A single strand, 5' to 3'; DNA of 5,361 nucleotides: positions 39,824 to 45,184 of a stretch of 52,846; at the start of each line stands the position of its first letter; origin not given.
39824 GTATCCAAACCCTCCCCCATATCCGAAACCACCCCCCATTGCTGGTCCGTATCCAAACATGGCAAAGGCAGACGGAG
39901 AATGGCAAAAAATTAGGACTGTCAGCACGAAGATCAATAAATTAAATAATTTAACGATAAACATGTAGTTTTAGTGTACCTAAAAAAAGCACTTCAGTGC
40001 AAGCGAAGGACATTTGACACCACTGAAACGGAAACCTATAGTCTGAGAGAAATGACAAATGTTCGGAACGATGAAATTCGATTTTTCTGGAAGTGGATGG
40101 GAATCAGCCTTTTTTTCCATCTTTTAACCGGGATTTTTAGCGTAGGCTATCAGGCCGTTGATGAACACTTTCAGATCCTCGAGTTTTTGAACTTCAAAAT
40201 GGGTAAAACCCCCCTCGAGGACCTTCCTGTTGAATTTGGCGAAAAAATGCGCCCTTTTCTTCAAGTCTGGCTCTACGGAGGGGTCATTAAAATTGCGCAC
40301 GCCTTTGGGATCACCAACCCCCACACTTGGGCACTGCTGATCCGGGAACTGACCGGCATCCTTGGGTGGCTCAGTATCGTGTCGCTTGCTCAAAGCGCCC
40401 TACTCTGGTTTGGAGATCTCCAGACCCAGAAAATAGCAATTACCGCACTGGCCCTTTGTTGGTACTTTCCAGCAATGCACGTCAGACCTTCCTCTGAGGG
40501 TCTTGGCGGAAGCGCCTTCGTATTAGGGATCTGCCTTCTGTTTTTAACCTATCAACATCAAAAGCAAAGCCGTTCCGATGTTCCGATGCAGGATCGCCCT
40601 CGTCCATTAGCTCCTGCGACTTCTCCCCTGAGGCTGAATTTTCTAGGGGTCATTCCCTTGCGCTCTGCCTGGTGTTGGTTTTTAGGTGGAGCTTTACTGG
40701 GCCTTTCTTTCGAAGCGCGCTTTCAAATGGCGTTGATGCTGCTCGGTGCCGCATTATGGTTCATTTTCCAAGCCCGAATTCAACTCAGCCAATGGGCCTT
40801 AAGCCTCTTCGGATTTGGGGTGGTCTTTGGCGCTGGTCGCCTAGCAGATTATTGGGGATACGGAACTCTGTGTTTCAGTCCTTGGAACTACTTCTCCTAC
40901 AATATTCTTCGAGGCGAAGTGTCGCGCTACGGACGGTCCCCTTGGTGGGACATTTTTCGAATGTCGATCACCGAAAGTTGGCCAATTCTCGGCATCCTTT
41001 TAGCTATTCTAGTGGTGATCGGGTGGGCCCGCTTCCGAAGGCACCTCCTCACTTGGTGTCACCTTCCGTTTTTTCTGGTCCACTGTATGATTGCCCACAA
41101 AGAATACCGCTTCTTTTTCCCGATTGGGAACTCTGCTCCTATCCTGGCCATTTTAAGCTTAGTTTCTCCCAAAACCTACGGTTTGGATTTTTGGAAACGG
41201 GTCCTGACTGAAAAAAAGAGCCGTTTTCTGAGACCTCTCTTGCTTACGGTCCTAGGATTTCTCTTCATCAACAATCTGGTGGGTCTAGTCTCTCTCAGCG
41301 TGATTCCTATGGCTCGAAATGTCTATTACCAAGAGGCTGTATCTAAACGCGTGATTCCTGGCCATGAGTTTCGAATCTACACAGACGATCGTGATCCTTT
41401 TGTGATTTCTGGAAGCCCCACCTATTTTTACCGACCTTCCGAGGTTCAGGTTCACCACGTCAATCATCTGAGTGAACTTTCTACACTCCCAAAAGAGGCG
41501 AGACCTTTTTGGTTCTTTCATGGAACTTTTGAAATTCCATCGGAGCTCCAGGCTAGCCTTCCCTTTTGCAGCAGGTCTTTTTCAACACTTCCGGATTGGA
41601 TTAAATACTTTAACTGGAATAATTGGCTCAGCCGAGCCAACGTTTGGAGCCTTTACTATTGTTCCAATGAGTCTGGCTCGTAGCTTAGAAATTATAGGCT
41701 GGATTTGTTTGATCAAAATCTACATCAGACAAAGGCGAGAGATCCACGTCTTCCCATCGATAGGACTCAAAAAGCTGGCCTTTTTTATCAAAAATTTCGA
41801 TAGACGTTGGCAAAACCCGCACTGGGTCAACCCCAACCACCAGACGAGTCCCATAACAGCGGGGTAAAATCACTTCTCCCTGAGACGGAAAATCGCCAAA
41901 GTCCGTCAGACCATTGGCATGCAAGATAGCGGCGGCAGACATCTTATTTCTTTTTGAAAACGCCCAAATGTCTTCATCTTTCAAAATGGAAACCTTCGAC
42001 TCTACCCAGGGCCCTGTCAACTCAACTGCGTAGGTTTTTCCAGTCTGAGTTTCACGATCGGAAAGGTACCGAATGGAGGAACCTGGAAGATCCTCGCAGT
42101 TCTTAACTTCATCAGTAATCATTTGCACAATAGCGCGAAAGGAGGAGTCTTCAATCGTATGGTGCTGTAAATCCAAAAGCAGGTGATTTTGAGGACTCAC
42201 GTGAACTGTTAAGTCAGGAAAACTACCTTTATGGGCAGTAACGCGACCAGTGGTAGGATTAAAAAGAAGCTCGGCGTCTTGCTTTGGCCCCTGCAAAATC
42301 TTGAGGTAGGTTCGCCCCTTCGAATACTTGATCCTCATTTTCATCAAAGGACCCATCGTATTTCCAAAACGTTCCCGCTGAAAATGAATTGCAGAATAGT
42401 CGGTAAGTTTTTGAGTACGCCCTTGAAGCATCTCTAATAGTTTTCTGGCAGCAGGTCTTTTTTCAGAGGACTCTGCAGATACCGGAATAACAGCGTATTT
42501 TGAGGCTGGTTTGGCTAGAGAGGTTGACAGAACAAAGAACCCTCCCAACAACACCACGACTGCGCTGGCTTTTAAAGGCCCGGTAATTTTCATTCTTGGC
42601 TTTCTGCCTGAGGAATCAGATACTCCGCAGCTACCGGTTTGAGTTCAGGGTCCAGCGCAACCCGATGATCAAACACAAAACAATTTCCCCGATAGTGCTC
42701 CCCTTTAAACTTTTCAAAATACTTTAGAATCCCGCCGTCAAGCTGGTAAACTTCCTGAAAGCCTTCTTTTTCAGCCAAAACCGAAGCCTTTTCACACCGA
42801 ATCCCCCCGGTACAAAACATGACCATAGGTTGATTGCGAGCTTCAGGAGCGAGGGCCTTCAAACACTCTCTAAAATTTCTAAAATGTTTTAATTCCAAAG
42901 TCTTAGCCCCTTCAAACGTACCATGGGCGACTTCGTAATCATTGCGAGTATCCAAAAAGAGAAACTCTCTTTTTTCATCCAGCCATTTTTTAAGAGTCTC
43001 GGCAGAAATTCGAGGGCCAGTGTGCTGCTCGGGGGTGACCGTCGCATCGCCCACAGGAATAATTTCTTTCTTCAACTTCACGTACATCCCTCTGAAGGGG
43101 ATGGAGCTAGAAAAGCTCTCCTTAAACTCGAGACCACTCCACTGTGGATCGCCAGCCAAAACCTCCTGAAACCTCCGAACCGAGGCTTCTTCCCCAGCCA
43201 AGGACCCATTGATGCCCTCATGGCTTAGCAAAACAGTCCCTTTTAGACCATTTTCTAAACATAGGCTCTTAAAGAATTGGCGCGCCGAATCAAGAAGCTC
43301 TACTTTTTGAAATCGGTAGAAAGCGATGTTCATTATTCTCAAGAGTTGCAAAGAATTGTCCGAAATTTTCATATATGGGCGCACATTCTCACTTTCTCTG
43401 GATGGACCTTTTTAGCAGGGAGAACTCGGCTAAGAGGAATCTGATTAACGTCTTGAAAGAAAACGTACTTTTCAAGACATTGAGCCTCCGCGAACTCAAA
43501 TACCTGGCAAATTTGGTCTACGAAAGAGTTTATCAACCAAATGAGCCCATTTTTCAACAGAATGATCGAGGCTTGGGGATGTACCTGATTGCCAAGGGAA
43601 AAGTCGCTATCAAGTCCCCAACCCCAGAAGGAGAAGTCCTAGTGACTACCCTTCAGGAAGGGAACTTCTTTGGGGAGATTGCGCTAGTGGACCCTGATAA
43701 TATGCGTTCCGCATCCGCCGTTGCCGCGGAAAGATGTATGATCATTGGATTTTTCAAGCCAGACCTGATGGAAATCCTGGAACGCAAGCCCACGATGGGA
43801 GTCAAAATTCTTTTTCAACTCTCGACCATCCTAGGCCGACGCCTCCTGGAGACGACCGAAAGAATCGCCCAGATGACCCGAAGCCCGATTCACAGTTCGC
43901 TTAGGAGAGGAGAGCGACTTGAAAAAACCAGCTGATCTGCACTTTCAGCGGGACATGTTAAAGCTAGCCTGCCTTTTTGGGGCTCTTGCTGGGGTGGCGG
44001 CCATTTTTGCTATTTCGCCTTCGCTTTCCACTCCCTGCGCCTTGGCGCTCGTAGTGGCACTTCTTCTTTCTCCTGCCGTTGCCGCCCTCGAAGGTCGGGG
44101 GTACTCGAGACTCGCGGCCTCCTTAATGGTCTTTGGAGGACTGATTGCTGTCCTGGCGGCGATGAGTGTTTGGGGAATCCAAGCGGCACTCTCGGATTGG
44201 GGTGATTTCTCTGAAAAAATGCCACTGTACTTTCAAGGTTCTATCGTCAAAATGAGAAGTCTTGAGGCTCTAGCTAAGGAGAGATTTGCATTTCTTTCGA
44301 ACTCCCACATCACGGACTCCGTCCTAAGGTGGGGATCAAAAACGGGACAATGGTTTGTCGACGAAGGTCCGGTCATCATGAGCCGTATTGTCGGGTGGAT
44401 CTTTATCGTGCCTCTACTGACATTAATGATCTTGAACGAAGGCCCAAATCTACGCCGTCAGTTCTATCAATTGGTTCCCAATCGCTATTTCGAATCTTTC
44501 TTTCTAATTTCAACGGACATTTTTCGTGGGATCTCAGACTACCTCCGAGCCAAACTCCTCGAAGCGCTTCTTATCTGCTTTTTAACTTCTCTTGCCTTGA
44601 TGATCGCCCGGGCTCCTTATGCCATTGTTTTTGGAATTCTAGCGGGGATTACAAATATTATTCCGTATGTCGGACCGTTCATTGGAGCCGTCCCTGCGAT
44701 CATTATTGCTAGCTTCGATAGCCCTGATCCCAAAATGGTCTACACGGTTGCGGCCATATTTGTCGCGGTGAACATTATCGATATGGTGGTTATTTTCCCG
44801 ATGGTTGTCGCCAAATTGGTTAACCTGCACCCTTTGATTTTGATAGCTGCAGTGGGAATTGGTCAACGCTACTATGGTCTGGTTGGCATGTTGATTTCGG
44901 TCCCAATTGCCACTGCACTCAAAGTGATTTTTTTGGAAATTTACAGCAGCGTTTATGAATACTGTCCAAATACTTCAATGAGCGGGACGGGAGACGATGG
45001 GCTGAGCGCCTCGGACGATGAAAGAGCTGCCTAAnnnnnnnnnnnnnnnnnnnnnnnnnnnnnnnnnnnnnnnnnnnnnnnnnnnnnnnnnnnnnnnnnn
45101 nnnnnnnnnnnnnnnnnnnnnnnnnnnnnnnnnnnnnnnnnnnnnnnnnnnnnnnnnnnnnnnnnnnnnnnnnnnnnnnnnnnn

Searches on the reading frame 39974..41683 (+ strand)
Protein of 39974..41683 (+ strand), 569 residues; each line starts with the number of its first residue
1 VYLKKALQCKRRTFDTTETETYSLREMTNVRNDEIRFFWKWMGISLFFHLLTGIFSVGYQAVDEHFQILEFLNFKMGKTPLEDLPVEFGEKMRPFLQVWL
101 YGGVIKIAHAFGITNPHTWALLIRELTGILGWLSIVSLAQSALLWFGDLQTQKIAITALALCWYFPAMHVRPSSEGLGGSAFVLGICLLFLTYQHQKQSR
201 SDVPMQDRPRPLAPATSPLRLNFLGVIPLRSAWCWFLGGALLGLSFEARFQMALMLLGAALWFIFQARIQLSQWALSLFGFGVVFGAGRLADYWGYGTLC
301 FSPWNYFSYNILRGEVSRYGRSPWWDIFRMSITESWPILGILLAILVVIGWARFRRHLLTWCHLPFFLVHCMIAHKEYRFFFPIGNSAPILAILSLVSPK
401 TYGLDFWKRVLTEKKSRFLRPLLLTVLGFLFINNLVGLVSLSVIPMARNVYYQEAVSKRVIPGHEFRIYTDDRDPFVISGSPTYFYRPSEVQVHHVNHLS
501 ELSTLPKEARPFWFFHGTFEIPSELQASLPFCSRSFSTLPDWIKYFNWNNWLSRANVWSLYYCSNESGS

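Call 12: search_protein_families(library=pfam, proteins=[window:39974-41683:+], max_evalue=0.001)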
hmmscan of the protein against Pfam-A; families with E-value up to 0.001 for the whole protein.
window:39974-41683:+ (569 aa): 1 family
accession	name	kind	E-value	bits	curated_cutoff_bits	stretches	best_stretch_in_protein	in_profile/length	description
PF03901.23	Glyco_transf_22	-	4.1e-20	72.8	23.8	1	46-445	7-371/414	Alg9-like mannosyltransferase family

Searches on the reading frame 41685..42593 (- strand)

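Call 12: search_protein_families(library=pfam, proteins=[window:41685-42593:-], max_evalue=0.001)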
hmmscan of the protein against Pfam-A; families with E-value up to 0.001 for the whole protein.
window:41685-42593:- (302 aa): 1 family
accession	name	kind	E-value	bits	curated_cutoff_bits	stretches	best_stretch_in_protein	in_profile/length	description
PF07608.17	DUF1571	-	2.6e-11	43.8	27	2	64-183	2-127/208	Protein of unknown function (DUF1571)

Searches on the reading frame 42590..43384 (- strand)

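Call 12: search_protein_families(library=pfam, proteins=[window:42590-43384:-], max_evalue=0.001)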
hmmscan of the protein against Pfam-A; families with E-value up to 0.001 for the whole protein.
window:42590-43384:- (264 aa): 2 families
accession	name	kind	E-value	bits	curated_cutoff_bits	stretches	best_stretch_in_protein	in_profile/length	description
PF17773.7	UPF0176_N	-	1.4e-25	89.9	26.2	1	19-108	3-92/92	UPF0176 acylphosphatase like domain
PF00581.25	Rhodanese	-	4.6e-11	43.5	22.2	1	127-223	1-100/102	Rhodanese-like domain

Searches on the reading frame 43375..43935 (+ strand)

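Call 12: search_protein_families(library=pfam, proteins=[window:43375-43935:+], max_evalue=0.001)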
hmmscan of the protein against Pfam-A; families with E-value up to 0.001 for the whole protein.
window:43375-43935:+ (186 aa): 1 family
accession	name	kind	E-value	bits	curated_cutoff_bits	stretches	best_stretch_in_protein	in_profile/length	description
PF00027.35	cNMP_binding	-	1.6e-19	70.1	27.5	1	51-137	2-88/89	Cyclic nucleotide-binding domain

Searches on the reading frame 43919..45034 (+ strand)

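Call 12: search_protein_families(library=pfam, proteins=[window:43919-45034:+], max_evalue=0.001)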
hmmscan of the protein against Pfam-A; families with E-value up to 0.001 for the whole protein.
window:43919-45034:+ (371 aa): 1 family
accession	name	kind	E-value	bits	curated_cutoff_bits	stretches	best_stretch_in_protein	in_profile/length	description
PF01594.21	AI-2E_transport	-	3e-50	171.7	34.3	1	18-340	4-325/327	AI-2E family transporter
